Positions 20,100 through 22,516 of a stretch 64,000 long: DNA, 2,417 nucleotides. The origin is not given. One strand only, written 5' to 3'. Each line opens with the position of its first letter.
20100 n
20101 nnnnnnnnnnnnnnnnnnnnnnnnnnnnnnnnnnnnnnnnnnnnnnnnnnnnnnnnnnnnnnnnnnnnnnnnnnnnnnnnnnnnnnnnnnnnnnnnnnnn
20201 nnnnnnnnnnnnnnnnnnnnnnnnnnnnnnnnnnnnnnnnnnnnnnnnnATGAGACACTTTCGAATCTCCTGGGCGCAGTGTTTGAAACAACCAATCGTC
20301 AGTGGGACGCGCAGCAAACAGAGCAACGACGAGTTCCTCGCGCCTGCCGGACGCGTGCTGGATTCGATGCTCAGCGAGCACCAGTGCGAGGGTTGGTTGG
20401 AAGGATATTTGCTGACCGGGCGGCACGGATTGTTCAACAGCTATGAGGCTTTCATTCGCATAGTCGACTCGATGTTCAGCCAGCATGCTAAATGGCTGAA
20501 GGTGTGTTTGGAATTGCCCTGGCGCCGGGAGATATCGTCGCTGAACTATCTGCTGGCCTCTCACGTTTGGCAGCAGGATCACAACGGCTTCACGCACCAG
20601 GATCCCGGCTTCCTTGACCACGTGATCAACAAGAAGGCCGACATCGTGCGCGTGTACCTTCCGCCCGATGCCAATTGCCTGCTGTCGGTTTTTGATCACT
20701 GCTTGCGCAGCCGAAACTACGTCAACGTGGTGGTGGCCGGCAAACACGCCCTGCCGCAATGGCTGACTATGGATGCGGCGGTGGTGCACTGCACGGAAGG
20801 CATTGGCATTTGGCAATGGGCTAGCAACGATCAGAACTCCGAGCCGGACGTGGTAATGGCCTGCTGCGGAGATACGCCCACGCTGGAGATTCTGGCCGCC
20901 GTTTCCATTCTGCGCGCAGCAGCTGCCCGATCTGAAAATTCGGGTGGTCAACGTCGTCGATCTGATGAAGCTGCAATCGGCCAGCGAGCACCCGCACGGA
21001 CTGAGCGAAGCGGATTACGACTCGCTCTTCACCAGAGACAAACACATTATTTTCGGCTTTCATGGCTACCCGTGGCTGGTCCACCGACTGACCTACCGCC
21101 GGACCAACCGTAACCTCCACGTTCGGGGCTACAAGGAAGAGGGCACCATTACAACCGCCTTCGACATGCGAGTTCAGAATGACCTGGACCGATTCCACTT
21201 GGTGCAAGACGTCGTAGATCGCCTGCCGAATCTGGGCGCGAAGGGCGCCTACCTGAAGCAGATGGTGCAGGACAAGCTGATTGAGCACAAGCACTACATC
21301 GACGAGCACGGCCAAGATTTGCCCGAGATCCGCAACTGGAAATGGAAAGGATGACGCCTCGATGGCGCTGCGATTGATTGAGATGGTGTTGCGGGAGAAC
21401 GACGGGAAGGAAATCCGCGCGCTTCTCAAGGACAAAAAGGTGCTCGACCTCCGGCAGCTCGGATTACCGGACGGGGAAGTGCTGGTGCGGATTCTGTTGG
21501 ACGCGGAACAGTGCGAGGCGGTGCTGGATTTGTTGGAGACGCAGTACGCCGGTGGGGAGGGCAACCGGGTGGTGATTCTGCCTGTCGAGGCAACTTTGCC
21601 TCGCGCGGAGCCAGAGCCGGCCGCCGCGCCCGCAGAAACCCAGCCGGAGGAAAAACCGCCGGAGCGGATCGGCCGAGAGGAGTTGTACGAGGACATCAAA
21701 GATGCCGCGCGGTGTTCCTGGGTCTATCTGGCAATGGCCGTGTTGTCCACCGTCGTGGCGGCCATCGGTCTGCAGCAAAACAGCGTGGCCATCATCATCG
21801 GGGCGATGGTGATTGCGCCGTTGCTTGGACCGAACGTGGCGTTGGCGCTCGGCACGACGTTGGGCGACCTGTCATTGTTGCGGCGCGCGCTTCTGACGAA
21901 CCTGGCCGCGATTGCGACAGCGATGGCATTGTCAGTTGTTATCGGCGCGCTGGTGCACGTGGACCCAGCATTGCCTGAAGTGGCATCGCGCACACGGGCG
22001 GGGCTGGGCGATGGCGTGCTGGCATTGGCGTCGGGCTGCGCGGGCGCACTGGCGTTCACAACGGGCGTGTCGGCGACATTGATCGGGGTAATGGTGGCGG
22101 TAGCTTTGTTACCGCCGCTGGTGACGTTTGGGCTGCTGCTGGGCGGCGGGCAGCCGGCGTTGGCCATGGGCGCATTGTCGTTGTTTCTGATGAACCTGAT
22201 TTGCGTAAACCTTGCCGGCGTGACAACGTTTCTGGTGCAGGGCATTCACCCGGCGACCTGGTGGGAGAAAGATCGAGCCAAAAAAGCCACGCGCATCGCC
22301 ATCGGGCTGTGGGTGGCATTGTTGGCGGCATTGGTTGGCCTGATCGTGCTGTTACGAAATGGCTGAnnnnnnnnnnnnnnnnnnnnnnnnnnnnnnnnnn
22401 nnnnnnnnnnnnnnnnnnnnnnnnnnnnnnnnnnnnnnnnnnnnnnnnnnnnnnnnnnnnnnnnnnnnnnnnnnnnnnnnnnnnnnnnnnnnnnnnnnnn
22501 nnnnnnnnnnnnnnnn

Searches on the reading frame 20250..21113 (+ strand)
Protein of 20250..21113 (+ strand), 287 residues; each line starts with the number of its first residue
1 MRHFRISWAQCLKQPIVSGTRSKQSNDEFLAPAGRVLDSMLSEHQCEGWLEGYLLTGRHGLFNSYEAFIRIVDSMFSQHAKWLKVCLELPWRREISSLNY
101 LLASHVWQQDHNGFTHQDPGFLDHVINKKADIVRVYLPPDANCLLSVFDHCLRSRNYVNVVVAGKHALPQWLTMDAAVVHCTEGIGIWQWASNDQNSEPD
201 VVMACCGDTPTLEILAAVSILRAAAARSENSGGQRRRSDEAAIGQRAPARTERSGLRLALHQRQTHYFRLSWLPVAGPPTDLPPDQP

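Call 53: search_protein_families(library=pfam, max_evalue=0.0001, proteins=[window:20250-21113:+])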
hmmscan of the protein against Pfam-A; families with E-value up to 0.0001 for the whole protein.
window:20250-21113:+ (287 aa): 2 families
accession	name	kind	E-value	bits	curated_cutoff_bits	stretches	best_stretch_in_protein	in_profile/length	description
PF03894.20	XFP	-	6e-69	231.8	22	1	22-154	46-177/177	D-xylulose 5-phosphate/D-fructose 6-phosphate phosphoketolase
PF09363.15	XFP_C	-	1.1e-24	87.4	23.4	1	165-225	1-61/202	XFP C-terminal domain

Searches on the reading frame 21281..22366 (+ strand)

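Call 53: search_protein_families(library=pfam, max_evalue=0.0001, proteins=[window:21281-22366:+])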
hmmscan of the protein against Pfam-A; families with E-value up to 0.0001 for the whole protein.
window:21281-22366:+ (361 aa): 1 family
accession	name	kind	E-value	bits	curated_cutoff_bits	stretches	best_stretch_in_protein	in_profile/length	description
PF04087.19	DUF389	-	1.9e-36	125.6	23.9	1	176-311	1-137/137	Domain of unknown function (DUF389)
